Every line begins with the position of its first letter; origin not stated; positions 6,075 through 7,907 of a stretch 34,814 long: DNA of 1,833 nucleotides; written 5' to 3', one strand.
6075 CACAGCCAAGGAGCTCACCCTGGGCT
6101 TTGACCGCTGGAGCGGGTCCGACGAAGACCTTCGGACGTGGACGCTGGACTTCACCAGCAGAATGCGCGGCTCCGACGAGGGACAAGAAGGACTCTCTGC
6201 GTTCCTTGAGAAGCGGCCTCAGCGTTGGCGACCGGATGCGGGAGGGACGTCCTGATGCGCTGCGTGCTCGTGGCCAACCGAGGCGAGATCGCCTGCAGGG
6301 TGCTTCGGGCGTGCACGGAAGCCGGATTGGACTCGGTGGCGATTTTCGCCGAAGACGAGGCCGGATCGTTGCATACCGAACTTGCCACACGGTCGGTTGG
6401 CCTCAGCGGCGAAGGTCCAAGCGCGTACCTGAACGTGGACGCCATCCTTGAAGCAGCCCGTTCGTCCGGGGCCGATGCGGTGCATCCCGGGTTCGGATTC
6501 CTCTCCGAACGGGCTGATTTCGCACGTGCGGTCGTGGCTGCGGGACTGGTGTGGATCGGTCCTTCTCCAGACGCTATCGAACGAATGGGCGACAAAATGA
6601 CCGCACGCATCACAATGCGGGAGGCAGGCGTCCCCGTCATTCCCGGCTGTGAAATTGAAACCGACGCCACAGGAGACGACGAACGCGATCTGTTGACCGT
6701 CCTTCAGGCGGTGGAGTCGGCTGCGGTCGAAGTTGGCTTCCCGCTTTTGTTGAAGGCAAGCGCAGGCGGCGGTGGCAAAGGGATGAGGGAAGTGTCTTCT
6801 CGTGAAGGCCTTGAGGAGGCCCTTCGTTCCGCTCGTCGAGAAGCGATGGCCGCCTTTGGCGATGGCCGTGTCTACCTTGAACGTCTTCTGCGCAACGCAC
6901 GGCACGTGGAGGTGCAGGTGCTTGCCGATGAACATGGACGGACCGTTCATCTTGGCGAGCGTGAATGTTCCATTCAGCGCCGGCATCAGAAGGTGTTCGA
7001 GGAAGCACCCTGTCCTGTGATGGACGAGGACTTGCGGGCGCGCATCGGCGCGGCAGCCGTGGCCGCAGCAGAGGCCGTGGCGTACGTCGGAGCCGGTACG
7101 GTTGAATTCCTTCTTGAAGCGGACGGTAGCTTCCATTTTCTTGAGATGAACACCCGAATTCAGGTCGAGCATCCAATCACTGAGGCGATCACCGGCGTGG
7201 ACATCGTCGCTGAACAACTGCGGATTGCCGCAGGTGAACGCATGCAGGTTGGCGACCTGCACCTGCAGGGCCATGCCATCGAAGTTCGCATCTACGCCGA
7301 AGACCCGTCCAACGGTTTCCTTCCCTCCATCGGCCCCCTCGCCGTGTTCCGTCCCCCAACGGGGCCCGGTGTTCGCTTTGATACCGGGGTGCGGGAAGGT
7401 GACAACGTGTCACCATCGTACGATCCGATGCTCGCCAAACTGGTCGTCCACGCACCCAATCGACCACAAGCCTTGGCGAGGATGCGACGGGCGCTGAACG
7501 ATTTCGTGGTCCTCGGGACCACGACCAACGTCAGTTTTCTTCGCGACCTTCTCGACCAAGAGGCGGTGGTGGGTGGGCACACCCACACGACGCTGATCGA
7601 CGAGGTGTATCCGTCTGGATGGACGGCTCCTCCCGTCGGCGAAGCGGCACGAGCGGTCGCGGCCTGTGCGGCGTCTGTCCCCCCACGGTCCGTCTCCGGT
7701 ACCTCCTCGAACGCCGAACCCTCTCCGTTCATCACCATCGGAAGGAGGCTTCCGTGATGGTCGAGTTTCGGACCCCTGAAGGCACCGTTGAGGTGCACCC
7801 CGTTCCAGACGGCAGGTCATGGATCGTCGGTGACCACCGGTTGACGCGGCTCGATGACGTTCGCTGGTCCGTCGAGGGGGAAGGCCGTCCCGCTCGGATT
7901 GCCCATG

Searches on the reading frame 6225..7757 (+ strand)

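Call 22: search_protein_families(library=pfam, proteins=[window:6225-7757:+], max_evalue=0.001)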
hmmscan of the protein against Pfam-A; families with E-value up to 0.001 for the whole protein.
window:6225-7757:+ (510 aa): 5 families
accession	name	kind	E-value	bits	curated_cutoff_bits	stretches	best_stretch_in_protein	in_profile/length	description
PF02786.22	CPSase_L_D2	-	2.1e-67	227.2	19.8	1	123-341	1-209/211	Carbamoyl-phosphate synthase L chain, ATP binding domain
PF00289.28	Biotin_carb_N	-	1.4e-37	129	25.5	1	12-118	3-110/110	Biotin carboxylase, N-terminal domain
PF02785.25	Biotin_carb_C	-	2.1e-37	127.9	32.4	1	353-459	1-107/108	Biotin carboxylase C-terminal domain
PF07478.18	Dala_Dala_lig_C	-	5.2e-12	46.1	24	1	132-310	3-174/204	D-ala D-ala ligase C-terminus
PF02222.28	ATP-grasp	-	3.7e-07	30.4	27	1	161-311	20-162/179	ATP-grasp domain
